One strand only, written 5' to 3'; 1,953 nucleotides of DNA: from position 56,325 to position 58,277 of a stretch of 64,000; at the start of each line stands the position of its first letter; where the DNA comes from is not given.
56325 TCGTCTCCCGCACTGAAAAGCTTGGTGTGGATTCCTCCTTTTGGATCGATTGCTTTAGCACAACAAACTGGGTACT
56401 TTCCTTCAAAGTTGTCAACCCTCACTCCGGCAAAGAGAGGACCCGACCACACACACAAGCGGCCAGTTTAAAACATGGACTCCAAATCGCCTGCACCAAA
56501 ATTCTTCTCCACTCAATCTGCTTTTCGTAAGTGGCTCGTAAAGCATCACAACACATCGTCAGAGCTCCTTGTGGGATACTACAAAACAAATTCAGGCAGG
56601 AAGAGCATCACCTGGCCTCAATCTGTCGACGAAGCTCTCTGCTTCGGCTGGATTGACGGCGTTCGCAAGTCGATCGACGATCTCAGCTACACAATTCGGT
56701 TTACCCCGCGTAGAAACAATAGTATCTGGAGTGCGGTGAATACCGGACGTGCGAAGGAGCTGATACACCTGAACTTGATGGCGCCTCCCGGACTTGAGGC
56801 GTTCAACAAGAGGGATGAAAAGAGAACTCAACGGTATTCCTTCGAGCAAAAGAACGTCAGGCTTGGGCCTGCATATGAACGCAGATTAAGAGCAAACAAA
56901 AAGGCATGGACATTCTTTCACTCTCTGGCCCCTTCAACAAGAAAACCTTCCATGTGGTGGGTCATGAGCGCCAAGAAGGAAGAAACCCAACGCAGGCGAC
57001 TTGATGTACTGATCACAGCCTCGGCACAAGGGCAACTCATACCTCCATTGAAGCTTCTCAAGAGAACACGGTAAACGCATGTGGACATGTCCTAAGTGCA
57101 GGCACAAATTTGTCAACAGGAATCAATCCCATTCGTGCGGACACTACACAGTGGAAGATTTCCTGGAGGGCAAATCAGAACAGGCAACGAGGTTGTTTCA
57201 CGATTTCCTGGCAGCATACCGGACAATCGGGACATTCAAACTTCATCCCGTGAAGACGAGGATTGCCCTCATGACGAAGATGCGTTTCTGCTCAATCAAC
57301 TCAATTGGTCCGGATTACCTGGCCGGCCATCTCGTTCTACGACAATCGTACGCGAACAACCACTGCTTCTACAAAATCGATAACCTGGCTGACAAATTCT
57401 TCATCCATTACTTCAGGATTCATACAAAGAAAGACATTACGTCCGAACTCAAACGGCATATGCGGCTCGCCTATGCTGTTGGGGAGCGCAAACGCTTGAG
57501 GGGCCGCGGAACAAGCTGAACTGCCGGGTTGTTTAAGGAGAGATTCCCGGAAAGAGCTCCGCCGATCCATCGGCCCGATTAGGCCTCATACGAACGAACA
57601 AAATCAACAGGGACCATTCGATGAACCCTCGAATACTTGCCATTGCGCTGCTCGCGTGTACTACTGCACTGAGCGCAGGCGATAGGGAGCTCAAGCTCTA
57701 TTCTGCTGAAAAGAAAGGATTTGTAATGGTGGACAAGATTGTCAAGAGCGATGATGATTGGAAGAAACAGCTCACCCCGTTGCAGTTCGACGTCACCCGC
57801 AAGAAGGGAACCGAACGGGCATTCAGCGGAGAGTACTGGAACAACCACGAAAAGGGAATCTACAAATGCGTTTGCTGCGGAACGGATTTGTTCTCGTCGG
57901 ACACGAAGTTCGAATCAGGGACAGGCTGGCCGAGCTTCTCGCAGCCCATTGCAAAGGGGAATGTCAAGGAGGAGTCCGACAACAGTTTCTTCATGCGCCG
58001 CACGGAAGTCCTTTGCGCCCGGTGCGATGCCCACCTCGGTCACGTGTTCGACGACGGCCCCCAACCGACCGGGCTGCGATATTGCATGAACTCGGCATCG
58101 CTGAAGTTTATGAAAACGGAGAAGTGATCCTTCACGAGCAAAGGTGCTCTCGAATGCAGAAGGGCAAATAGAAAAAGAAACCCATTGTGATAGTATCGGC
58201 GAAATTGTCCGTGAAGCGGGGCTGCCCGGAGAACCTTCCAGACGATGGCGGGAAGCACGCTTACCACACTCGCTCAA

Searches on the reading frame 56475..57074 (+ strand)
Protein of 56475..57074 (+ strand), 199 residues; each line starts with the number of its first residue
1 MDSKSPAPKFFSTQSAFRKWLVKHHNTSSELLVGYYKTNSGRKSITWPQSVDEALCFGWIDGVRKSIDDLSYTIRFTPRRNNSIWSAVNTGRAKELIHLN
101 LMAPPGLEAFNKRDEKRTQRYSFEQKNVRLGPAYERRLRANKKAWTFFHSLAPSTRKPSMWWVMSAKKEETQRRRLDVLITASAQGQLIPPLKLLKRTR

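Call 10: search_protein_families(library=pfam, proteins=[window:56475-57074:+], max_evalue=0.001)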
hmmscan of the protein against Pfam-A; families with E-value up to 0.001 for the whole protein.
window:56475-57074:+ (199 aa): 1 family
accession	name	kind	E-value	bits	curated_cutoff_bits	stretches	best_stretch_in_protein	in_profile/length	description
PF13376.11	OmdA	-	3.4e-15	56.2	25.6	1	133-186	7-60/60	Bacteriocin-protection, YdeI or OmpD-Associated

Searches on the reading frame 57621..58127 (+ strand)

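Call 72: search_protein_families(library=pfam, proteins=[window:57621-58127:+], max_evalue=0.0001)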
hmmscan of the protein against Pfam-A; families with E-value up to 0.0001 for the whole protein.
window:57621-58127:+ (168 aa): 2 families
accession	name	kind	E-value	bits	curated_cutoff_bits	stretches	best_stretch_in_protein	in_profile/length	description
PF01641.26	SelR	-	1.9e-55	186.2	24.9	1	51-164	1-115/116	SelR domain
PF24046.1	At4g08330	-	6.7e-06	26.6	27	0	121-151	70-100/129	At4g08330 beta-tent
